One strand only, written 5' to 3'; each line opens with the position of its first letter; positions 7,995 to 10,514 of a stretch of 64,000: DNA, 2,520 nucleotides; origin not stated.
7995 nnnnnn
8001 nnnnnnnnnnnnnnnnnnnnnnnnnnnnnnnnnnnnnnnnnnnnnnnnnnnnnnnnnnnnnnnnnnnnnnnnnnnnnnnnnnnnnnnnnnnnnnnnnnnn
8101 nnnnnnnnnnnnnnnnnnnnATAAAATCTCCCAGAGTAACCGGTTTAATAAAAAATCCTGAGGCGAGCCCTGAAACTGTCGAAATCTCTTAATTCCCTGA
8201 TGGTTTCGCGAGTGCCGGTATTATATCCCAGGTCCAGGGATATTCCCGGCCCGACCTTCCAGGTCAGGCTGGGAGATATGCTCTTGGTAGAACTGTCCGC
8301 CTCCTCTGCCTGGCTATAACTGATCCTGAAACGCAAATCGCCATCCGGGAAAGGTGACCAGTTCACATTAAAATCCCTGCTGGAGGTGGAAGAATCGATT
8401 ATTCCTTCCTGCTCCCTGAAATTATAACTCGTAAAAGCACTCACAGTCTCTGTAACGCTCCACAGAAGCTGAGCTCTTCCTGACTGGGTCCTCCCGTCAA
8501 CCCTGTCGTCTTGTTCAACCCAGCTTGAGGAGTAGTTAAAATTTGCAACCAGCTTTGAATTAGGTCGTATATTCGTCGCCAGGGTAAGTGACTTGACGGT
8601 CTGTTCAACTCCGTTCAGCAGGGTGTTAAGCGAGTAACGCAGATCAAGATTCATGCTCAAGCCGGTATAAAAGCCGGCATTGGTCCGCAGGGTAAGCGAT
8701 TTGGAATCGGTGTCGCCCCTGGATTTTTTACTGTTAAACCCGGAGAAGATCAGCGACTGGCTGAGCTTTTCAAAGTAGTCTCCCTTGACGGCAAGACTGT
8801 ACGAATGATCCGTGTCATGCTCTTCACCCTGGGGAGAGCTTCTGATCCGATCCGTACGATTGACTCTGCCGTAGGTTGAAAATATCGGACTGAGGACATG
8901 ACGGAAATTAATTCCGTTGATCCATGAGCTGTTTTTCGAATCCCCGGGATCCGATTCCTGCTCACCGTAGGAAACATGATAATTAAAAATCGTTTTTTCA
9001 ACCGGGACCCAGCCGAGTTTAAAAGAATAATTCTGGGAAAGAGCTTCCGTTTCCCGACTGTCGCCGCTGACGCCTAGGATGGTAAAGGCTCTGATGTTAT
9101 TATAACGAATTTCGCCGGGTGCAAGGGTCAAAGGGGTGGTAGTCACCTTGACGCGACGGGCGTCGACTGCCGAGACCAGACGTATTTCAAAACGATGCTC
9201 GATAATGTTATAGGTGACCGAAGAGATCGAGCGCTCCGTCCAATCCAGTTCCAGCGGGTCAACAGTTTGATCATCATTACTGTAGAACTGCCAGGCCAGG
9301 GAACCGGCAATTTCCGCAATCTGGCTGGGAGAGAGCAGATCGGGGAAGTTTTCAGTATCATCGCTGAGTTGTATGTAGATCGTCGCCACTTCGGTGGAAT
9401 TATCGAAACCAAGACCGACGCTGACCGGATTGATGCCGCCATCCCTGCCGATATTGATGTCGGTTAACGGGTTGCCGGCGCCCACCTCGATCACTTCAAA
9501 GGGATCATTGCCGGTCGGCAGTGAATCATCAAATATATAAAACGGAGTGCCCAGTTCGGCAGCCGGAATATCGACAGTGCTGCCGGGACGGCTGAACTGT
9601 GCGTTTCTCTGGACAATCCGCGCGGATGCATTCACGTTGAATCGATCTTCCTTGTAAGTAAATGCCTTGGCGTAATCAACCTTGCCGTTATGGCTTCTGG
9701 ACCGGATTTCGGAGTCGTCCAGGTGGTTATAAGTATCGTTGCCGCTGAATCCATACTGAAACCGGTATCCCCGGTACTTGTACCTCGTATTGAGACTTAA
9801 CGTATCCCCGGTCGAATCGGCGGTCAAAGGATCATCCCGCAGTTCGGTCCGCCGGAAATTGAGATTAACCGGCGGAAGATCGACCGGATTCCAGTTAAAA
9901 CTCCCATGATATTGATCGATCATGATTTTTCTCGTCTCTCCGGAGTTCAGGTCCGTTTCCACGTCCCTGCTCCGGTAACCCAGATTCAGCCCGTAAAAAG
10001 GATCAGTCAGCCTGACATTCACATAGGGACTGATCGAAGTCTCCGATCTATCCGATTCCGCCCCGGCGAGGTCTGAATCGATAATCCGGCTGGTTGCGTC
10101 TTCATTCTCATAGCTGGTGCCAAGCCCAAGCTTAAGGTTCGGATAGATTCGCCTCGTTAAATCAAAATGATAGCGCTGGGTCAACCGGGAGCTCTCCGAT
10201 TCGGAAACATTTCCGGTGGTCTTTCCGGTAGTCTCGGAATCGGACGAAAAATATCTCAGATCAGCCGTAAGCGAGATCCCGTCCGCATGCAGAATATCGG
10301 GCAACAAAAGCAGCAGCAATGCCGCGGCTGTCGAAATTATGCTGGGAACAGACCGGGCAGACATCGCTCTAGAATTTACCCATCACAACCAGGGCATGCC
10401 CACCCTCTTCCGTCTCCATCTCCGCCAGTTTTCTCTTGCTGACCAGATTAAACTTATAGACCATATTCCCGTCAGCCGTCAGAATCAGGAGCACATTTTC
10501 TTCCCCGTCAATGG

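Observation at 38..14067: Eleven-gene cytochrome / beta-barrel / beta-propeller operon: candidate outer-membrane electron conduit with a parts list unlike MtrCAB or Geobacter Pcc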

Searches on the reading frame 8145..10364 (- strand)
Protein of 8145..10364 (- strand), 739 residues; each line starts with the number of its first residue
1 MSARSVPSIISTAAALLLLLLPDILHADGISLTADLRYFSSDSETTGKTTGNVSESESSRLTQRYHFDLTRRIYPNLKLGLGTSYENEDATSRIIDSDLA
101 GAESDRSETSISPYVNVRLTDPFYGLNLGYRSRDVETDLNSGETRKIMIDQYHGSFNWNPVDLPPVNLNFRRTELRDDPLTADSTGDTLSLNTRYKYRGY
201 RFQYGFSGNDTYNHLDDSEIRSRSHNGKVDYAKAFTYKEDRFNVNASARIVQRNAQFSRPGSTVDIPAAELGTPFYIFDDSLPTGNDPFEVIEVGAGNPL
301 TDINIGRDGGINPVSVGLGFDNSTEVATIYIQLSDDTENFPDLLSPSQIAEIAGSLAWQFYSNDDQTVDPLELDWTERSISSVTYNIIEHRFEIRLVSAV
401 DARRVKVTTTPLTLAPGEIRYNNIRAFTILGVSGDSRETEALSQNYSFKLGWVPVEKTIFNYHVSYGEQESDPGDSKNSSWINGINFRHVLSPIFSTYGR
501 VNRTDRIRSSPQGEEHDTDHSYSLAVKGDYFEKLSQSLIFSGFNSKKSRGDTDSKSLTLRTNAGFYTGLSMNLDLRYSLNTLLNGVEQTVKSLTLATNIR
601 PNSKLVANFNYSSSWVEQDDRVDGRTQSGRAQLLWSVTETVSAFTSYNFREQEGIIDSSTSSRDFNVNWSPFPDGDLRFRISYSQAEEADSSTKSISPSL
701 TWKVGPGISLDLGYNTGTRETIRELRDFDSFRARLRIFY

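Call 4: search_protein_families(library=pfam, proteins=[window:8145-10364:-], max_evalue=0.01)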
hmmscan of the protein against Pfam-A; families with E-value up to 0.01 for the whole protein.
window:8145-10364:- (739 aa): 0 families

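Call 5: search_protein_families(library=ncbifam, proteins=[window:8145-10364:-], max_evalue=0.01)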
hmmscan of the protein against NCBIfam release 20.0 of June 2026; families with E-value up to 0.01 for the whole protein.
window:8145-10364:- (739 aa): 0 families

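Call 18: find_homologous_proteins(query=window:8145-10364:-, max_evalue=0.00001)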
Query window:8145-10364:- (739 aa): 23 proteins with E <= 0.00001 among 8000 candidates.
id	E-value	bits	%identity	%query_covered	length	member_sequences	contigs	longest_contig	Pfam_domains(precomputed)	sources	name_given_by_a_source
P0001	0.0e+0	1496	92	97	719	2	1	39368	-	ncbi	ncbi:MAG: hypothetical protein R6W72_01595 [Desulfurivibrionaceae bacterium]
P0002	0.0e+0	1222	74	100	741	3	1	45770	-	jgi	jgi:hypothetical protein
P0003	1.1e-254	865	56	99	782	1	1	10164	-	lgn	-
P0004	2.4e-253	861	56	99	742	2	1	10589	-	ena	-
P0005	9.7e-248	842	54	96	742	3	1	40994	-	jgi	jgi:hypothetical protein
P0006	1.9e-246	838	54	99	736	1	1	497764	-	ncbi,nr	ncbi:MAG: hypothetical protein SCH71_02235 [Desulfobulbaceae bacterium]|nr:hypothetical protein [Des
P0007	2.9e-246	838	55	99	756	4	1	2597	-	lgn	-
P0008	3.4e-245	834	53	99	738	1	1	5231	-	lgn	-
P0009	3.5e-244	831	55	99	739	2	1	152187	-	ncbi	ncbi:MAG: hypothetical protein ACYDBT_12120 [Desulfobulbaceae bacterium]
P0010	4.8e-242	824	55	97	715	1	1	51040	-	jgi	jgi:hypothetical protein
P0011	7.6e-242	823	53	100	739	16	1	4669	-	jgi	-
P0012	2.6e-240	818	54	99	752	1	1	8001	-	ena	-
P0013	2.5e-235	801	57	90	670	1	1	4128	-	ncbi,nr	ncbi:MAG: hypothetical protein M8357_16665, partial [Desulfobulbaceae bacterium]|nr:hypothetical pro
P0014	1.6e-190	653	44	99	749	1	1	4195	-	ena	-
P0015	3.4e-189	649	45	98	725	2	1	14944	-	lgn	-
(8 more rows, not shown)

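Call 20: find_related_loci(query=A1, collection=genome_contigs, flank=10000)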
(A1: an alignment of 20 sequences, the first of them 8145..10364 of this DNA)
Query A1 (739 aa) in genome_contigs; peptide patterns used: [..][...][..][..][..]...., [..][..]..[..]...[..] (x = any residue, [..] = any of these).
80 stretches matched a pattern; 14 encode a relative of the query (tblastn E <= 1e-3); 13 distinct loci.
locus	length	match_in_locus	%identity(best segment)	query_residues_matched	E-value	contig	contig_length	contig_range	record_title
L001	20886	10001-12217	92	1-739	0e+0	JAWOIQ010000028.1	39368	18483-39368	MAG: Desulfurivibrionaceae bacterium isolate CWP5-2.bin.54 k191_454405, whole genome shotgun sequence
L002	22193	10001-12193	54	5-739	0e+0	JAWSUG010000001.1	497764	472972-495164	MAG: Desulfobulbaceae bacterium isolate B4G8CH4-05 NODE_1_length_497764_cov_14.960371, whole genome shotgun sequence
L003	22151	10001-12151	54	22-739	0e+0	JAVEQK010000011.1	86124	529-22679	MAG: Desulfobulbaceae bacterium isolate BF_dRep_26 NODE_737_length_86124_cov_58.907474_Biofilm4, whole genome shotgun se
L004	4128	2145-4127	57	9-674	0e+0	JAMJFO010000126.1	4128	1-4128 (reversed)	MAG: Desulfobulbaceae bacterium isolate B4-01 NODE_126_length_4128_cov_4.927326, whole genome shotgun sequence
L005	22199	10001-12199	44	9-739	0e+0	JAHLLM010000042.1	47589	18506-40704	MAG: Desulfobulbaceae bacterium isolate MAG127 NODE_1714_length_47589_cov_199.735431, whole genome shotgun sequence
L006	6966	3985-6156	32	1-739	2e-102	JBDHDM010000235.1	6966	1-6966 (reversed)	MAG: Gemmatimonadota bacterium isolate M8-32_Bin_247 M8-32_Bin_247_scaffold_47502, whole genome shotgun sequence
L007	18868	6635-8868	57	9-739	0e+0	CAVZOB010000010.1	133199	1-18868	MAG: uncultured proteobacterium isolate MFD01721.bin.1.139 genome assembly, contig: contig_40744, whole genome shotgun s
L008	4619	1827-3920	27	26-735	4e-62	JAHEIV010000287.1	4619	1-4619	MAG: Deltaproteobacteria bacterium isolate Ww512 NODE_81984_length_4619_cov_3.545353, whole genome shotgun sequence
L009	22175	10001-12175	28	4-739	9e-62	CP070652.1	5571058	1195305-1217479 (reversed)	MAG: Deltaproteobacteria bacterium isolate bin85 chromosome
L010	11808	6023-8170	25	12-739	6e-54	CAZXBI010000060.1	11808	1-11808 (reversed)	MAG TPA_asm: uncultured Syntrophorhabdus sp. isolate SRP302447_co4_432 genome assembly, contig: NODE_14560_length_11808_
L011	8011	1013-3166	24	10-739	4e-48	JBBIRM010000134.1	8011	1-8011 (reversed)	MAG: Deltaproteobacteria bacterium isolate SIF170217_bin_35 NODE_8693_length_8011_cov_6.404098, whole genome shotgun seq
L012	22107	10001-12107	27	4-714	3e-47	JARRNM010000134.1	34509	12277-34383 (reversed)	MAG: Deltaproteobacteria bacterium isolate Spart_124_MAG scaffold_5201, whole genome shotgun sequence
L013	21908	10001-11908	23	39-688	1e-27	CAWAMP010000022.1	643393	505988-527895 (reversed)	MAG: uncultured Acidobacteriota bacterium isolate MFD02979.bin.1.171 genome assembly, contig: contig_96775, whole genome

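Call 39: predict_structure(alignment_id=A1)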
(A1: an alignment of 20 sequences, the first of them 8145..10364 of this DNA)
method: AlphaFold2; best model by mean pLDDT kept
length: 739 residues; sequences in the alignment: 20
mean_pLDDT: 81.7   pTM: 0.68
mean pLDDT of the five models: 81.7, 79.6, 77.7, 75.5, 72.9
residues with pLDDT >= 90: 178; 70-90: 458; 50-70: 66; < 50: 37
segments of 3 or more residues with pLDDT < 50: 1-27, 285-288, 366-371
pLDDT, mean of each block of 10 residues (from residue 1): 39 42 51 86 88 86 89 85 91 77 84 92 90 89 86 92 89 90 90 88 91 86 90 77 84 79 70 78 52 78 81 82 82 82 78 83 60 69 86 87 85 77 87 61 87 83 88 77 89 88 86 86 89 86 84 90 79 90 87 88 84 86 84 86 87 80 86 75 85 88 69 87 89 75
secondary structure, 60 per line:
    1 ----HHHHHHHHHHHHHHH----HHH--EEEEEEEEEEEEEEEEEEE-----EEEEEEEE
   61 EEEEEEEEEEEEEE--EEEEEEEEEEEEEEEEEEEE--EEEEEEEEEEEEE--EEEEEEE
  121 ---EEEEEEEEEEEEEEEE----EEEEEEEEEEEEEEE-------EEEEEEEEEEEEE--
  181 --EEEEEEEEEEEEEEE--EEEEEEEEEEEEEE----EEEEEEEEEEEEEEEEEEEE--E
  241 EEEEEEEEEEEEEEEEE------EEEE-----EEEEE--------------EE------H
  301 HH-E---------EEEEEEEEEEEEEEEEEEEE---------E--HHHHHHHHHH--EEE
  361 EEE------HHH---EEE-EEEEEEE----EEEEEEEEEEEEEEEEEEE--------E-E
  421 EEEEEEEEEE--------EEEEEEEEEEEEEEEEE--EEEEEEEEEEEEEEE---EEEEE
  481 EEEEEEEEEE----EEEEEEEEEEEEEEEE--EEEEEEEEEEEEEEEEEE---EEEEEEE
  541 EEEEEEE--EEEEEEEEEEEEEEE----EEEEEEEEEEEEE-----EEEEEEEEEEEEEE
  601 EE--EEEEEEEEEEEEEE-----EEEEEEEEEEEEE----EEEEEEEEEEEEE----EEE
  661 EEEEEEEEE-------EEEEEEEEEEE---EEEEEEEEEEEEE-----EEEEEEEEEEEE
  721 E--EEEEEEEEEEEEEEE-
elements in order (helices of 4 or more, strands of 3 or more residues): H5-19 E29-47 E53-74 E77-96 E99-111 E114-120 E124-139 E144-158 E166-178 E183-197 E200-213 E218-237 E240-257 E264-267 E273-277 E314-333 H346-355 E358-363 E376-378 E380-386 E391-409 E420-430 E439-455 E458-472 E476-490 E495-510 E513-530 E534-547 E550-564 E569-581 E587-602 E605-618 E624-636 E641-653 E658-669 E677-687 E691-703 E709-721 E724-738

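Call 44: fold_search(model_id=the predicted structure, library=pdb)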
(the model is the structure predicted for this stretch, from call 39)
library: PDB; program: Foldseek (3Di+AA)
matches with E <= 10: 894; with E <= 0.001: 210
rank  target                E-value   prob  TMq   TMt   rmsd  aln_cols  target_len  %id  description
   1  5fok_B                1.5e-09  1.00  0.23  0.25  21.6       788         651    9  Crystal structure of the siderophore receptor PiuA from Pseudomonas aeruginosa (released 2016-05-11)
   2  5out                  2.8e-09  1.00  0.27  0.27  19.4       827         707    7  CRYSTAL STRUCTURE OF THE FERRIC ENTEROBACTIN RECEPTOR (PFEA) MUTANT (G324V) FROM PSEUDOMONAS AERUGINOSA (released 2018-09-05)
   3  5fok_A                5.2e-09  1.00  0.22  0.24  21.4       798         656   10  Crystal structure of the siderophore receptor PiuA from Pseudomonas aeruginosa (released 2016-05-11)
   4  5mzs                  5.5e-09  1.00  0.27  0.28  19.0       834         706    7  Crystal structure of the ferric enterobactin receptor (PfeA) mutant (R480A_Q482A) from Pseudomonas aeruginosa (released 2018-02-14)
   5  9a2z_MODEL_1_A        7.3e-09  1.00  0.28  0.27  18.5       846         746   10  Model of E. coli FepA by in-cell photo-crosslinking MS and deep learning (released 2023-02-24)
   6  6e4v                  8.0e-09  1.00  0.26  0.28  19.7       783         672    9  The Crystal Structure of FhuE from E. coli in complex with its substrate Coprogen (released 2019-04-10)
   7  1fep                  9.7e-09  1.00  0.27  0.28  18.0       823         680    7  FERRIC ENTEROBACTIN RECEPTOR (released 1999-01-13)
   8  5fp1                  1.3e-08  1.00  0.24  0.25  20.1       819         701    8  Crystal structure of the siderophore receptor PiuA from Acinetobacter baumannii (released 2016-05-11)
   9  5m9b                  1.4e-08  1.00  0.27  0.27  17.8       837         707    8  Crystal structure of the ferric enterobactin receptor (PfeA) from Pseudomonas aeruginosa (released 2018-02-21)
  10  5nec_B                1.5e-08  1.00  0.23  0.25  21.5       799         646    7  Crystal structure of the siderophore receptor PiuD from Pseudomonas aeruginosa (released 2018-02-07)
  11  5nc3                  2.0e-08  1.00  0.27  0.28  17.8       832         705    8  Crystal structure of the ferric enterobactin receptor (PfeA) from Pseudomonas aeruginosa in complex with the tris-catech (released 2018-03-21)
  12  6i2j                  2.1e-08  1.00  0.28  0.29  16.5       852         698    8  Crystal structure of the ferric enterobactin receptor mutant (Q482A) from Pseudomonas aeruginosa (PfeA) in complex with  (released 2019-01-16)
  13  2o5p_B                2.4e-08  1.00  0.24  0.23  20.1       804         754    8  Crystal structure of the full length ferric pyoverdine outer membrane receptor FpvA of Pseudomonas aeruginosa in its a (released 2007-10-30)
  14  5odw_B                2.7e-08  1.00  0.24  0.24  20.5       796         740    8  Structure of the FpvAI-pyocin S2 complex (released 2017-11-08)
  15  5nc4                  3.1e-08  1.00  0.28  0.29  16.0       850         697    8  Crystal structure of the ferric enterobactin receptor (PfeA) in complex with protochelin from Pseudomonas aeruginosa (released 2018-03-21)
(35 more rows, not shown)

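Call 46: search_solved_structures(query=A1, max_evalue=1)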
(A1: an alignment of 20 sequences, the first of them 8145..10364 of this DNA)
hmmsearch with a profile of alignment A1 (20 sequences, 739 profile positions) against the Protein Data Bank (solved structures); distinct sequences matched with E-value up to 1: 0.

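Call 82: search_protein_families(library=pfam, proteins=[window:8145-10364:-], max_evalue=10)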
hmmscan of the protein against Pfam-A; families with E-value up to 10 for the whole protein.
window:8145-10364:- (739 aa): 2 families
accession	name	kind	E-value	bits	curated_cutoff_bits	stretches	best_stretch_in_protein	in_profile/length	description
PF13505.12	OMP_b-brl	-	0.08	13.5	28.7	1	30-136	58-156/175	Outer membrane protein beta-barrel domain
PF07642.17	BBP2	-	0.16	11.6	26.2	1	433-635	192-331/339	Putative beta-barrel porin-2, OmpL-like. bbp2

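Call 90: search_protein_representatives(alignment_id=A1)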
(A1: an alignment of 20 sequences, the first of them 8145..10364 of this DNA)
Query: 20 sequences, 739 profile positions. Proteins with E-value up to 0.001 (for the whole library): 906; up to 1e-10: 650; up to 1e-30: 374. The best 150 are listed.
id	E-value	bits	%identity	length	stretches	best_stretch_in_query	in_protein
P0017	0.0e+00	1130.4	-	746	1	2-739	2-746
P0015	0.0e+00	1124.8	-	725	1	15-739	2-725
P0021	5.2e-284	960.4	-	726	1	1-739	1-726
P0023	6.0e-263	890.8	-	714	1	14-739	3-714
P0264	6.7e-254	860.9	-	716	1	9-739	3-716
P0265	2.6e-219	746.5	-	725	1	9-739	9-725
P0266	3.6e-215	732.8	-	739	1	1-739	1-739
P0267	9.3e-209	711.6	-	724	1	1-739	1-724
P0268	2.3e-204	697.1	-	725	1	14-739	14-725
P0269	1.2e-200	684.8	-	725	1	7-739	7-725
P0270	2.6e-195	667.1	-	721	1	9-739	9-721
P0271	7.4e-193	659.1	-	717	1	15-739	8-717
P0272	8.4e-190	648.9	-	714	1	7-739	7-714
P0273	1.2e-179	615.4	-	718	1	12-739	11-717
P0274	1.4e-178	611.9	-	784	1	14-739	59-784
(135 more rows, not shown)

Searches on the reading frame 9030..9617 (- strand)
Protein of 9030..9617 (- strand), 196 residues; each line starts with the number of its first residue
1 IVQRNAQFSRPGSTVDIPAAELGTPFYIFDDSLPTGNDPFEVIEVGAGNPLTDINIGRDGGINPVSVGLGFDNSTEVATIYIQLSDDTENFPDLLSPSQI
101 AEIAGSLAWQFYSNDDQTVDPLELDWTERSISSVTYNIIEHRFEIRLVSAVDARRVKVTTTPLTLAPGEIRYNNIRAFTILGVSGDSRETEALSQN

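Call 87: search_protein_families(library=pfam, proteins=[window:9030-9617:-], max_evalue=10)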
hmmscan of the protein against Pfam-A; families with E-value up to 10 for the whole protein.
seq(196 aa): 0 families
